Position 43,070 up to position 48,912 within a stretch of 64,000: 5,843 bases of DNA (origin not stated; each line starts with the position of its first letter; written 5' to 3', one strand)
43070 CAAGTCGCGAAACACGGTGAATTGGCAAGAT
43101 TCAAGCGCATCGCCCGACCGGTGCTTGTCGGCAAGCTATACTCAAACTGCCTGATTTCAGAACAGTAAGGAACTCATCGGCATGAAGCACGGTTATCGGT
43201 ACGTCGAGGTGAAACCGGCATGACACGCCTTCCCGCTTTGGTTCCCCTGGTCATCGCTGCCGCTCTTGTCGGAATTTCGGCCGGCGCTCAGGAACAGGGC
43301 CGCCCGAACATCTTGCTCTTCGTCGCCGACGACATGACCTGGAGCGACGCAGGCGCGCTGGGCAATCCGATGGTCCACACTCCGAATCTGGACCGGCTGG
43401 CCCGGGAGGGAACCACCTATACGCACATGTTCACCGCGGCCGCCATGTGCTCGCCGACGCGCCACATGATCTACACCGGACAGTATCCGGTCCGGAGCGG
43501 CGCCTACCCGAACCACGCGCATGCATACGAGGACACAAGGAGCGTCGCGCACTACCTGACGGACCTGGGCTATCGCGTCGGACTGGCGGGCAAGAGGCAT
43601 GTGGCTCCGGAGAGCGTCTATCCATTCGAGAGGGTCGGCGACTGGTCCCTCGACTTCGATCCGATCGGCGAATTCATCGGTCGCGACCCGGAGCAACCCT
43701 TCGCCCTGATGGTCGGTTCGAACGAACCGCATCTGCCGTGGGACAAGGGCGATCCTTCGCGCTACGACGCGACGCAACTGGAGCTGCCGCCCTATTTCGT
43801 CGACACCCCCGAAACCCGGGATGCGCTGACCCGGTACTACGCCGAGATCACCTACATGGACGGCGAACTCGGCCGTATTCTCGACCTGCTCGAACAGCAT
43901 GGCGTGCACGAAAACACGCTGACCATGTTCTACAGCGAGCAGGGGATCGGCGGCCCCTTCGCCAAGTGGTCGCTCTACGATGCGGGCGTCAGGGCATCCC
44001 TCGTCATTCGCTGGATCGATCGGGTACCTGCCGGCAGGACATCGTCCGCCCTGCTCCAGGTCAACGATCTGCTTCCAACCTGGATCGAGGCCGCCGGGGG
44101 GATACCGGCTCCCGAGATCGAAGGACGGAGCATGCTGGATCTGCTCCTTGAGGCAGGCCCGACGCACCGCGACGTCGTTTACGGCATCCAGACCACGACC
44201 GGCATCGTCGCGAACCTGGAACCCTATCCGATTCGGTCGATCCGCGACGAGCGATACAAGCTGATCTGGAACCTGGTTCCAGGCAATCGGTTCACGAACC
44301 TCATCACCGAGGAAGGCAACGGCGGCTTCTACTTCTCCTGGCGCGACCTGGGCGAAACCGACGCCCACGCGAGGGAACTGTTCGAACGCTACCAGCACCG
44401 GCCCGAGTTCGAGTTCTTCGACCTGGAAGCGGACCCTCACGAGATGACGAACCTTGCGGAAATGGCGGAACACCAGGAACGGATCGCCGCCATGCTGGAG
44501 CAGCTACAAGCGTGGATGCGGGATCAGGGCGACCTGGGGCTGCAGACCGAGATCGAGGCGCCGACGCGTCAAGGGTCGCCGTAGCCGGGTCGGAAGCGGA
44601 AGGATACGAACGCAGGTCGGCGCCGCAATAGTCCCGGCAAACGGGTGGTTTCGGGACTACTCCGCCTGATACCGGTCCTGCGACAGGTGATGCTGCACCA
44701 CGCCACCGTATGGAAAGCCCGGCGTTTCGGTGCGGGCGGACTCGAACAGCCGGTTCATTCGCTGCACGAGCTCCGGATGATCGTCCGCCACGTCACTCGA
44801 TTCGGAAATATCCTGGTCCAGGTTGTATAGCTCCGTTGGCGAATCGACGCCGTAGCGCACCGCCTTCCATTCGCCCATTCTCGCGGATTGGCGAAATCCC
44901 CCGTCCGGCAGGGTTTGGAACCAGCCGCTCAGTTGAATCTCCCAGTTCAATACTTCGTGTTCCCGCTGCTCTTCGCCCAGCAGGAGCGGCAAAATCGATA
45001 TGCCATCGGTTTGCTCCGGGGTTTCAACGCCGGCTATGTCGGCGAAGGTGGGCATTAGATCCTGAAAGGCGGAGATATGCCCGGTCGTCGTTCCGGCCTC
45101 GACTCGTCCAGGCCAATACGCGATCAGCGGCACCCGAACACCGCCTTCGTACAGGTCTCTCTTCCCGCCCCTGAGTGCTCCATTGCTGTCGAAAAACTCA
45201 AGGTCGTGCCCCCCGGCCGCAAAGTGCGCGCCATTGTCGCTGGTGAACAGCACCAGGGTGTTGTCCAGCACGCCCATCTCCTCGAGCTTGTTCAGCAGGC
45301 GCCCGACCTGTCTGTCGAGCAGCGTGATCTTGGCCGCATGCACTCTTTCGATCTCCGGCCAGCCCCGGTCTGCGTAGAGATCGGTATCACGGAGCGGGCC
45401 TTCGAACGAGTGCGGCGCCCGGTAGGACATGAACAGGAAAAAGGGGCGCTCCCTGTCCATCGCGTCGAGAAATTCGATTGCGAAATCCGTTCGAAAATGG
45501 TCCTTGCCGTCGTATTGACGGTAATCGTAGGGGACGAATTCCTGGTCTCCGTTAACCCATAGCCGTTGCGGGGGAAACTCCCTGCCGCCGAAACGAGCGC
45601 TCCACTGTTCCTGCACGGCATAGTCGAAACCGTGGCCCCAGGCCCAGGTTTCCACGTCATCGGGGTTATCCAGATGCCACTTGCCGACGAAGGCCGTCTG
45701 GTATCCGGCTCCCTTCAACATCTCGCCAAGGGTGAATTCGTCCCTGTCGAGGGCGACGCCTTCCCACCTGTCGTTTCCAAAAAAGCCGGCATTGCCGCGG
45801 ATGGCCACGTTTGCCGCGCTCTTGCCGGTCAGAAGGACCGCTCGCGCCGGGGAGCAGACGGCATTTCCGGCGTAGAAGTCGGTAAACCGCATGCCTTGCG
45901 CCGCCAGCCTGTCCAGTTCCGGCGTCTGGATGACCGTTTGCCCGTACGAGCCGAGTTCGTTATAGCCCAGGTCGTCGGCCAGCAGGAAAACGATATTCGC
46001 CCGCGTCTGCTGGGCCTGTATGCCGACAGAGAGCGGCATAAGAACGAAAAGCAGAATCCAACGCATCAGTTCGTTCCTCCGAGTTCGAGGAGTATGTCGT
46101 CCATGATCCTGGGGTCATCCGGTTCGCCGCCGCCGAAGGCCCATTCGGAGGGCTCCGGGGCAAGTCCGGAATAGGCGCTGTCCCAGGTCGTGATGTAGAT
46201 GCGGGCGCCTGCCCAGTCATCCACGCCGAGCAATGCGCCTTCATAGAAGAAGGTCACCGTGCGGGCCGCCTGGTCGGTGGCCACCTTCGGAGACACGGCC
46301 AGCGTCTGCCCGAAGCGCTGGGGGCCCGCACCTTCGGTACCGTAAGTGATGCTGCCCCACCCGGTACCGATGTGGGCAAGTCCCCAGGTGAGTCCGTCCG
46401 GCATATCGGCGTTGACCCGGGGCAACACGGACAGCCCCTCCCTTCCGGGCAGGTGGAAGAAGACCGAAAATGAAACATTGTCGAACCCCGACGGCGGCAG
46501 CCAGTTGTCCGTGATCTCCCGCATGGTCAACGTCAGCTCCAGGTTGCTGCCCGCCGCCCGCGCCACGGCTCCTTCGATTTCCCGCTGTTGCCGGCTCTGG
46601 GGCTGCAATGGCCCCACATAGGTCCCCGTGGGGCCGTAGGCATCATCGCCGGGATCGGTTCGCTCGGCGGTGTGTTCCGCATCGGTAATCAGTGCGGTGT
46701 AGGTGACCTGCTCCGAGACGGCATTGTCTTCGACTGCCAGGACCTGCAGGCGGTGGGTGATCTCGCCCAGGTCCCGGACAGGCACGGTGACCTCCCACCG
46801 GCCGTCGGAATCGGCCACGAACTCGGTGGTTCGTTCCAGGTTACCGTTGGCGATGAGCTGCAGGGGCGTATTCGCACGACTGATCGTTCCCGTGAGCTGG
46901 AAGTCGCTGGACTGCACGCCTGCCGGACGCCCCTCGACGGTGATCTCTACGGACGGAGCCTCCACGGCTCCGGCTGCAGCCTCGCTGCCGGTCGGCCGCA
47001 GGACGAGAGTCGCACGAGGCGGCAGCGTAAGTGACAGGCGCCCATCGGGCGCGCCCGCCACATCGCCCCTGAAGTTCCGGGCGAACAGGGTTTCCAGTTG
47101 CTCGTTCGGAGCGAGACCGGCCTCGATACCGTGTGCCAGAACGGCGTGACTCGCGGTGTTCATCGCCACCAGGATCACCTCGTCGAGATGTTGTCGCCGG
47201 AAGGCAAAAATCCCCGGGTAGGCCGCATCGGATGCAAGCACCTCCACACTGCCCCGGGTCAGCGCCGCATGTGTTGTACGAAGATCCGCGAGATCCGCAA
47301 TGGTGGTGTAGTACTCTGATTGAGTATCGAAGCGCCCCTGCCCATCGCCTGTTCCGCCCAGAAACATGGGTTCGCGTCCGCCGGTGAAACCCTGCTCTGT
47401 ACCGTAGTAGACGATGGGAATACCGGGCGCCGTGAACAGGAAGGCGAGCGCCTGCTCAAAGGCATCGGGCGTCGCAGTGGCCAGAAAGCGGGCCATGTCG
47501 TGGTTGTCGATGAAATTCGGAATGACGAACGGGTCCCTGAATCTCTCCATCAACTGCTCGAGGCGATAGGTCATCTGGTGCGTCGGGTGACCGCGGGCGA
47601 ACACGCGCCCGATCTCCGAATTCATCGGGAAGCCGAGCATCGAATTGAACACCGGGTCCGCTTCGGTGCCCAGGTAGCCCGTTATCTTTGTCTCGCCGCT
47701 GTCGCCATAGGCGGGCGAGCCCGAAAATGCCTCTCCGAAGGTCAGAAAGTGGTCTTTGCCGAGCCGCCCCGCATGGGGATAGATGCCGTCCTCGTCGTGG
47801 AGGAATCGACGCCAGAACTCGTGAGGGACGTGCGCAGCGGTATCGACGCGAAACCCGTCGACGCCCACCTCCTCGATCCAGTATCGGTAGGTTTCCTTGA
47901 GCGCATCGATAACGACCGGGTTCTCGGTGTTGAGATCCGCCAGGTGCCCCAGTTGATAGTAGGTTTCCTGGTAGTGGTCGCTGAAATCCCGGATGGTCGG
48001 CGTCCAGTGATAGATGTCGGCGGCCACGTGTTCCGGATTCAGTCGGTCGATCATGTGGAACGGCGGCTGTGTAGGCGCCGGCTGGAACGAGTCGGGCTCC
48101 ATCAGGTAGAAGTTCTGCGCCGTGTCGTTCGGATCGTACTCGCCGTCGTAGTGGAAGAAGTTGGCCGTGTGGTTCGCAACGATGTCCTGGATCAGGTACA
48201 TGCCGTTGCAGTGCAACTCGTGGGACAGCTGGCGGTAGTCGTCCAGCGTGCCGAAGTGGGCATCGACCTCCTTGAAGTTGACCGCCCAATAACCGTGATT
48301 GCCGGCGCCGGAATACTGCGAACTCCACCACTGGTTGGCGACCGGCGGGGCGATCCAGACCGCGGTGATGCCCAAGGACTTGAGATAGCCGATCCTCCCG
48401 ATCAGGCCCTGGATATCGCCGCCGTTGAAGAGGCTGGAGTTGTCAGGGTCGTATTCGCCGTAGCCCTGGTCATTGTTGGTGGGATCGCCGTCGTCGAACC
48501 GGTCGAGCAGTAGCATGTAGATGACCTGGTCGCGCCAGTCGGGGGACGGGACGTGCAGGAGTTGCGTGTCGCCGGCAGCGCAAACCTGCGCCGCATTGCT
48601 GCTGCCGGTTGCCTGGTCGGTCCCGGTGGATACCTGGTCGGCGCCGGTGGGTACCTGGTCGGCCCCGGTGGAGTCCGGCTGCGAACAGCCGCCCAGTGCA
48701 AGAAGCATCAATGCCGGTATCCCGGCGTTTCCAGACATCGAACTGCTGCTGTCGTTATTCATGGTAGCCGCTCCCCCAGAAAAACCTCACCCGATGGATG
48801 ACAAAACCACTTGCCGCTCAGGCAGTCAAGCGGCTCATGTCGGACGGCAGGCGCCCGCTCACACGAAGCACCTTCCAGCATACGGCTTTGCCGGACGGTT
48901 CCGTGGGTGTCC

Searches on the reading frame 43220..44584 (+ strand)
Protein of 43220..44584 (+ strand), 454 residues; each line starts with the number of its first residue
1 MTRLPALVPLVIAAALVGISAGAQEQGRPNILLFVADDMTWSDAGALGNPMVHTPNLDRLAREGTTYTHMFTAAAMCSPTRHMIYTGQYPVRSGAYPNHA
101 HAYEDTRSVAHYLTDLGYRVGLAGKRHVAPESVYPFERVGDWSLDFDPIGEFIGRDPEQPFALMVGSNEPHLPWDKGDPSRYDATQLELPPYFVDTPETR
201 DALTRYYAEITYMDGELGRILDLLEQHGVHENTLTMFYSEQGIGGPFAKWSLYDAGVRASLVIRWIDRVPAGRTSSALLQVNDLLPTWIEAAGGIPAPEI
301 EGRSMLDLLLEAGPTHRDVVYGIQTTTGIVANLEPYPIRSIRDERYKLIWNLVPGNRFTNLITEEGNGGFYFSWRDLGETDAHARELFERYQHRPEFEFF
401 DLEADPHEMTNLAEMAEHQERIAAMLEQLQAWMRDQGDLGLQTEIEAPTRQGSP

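Call 59: search_protein_families(library=pfam, proteins=[window:43220-44584:+], max_evalue=0.00001)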
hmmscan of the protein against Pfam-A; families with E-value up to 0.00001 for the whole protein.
window:43220-44584:+ (454 aa): 2 families
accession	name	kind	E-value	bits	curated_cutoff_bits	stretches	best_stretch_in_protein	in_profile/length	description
PF00884.28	Sulfatase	-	5.7e-38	131.4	25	2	29-131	1-105/301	Sulfatase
PF16347.10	SGSH_C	-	6.6e-15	56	29.3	1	245-349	4-107/154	N-sulphoglucosamine sulphohydrolase, C-terminal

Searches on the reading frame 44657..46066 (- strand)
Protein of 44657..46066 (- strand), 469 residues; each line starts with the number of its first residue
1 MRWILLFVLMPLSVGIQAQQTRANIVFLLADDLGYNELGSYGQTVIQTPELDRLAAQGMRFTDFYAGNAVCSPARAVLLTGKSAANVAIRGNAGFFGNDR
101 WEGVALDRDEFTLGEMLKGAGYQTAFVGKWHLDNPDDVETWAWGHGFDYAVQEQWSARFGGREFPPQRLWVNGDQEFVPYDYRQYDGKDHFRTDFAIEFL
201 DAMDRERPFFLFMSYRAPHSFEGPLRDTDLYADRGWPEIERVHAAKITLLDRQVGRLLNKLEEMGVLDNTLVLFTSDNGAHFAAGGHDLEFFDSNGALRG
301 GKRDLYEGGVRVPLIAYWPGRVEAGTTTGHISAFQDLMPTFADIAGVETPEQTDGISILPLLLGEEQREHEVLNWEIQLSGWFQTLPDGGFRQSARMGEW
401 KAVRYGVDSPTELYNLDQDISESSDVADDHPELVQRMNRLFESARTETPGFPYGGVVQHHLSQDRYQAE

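Call 59: search_protein_families(library=pfam, proteins=[window:44657-46066:-], max_evalue=0.00001)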
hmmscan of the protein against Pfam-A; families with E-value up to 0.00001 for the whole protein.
window:44657-46066:- (469 aa): 3 families
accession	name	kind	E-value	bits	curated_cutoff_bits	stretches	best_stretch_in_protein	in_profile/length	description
PF00884.28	Sulfatase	-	7.6e-58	196.6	25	1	24-347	2-301/301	Sulfatase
PF16347.10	SGSH_C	-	1e-13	52.2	29.3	1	302-438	8-145/154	N-sulphoglucosamine sulphohydrolase, C-terminal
PF01663.27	Phosphodiest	-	7.5e-07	29.5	23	1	47-291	19-231/342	Type I phosphodiesterase / nucleotide pyrophosphatase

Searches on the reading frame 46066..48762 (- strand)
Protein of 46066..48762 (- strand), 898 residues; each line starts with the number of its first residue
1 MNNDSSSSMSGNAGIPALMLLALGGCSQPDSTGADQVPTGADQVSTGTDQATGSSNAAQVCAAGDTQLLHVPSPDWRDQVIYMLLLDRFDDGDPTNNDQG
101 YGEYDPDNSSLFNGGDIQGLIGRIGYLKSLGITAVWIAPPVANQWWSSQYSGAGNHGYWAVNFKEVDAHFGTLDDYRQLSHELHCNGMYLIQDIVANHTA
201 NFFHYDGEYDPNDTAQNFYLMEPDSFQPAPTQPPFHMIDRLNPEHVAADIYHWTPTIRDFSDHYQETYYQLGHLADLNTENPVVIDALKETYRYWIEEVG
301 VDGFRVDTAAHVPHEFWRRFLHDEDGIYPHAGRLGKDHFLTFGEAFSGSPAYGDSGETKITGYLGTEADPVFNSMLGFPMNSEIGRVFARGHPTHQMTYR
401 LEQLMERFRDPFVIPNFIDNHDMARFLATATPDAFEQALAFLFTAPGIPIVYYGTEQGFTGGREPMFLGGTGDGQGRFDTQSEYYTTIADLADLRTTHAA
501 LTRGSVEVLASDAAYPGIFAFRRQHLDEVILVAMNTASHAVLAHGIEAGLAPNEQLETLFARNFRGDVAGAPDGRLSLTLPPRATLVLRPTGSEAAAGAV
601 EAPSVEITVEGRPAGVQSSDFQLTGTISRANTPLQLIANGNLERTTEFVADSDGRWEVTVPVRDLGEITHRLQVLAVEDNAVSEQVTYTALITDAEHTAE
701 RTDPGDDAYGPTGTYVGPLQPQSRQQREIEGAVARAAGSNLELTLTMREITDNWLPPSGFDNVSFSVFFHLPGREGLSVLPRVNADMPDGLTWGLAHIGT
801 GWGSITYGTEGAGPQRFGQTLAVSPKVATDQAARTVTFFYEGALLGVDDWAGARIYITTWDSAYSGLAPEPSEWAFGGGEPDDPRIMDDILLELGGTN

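Call 59: search_protein_families(library=pfam, proteins=[window:46066-48762:-], max_evalue=0.00001)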
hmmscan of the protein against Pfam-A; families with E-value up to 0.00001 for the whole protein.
window:46066-48762:- (898 aa): 2 families
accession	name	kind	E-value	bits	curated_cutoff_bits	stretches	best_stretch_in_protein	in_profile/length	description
PF00128.31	Alpha-amylase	-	3.5e-52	178.6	22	1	86-461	4-358/446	Alpha amylase, catalytic domain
PF09985.14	Glucodextran_C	-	2.1e-06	27.8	22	1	700-890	3-202/228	C-terminal binding-module, SLH-like, of glucodextranase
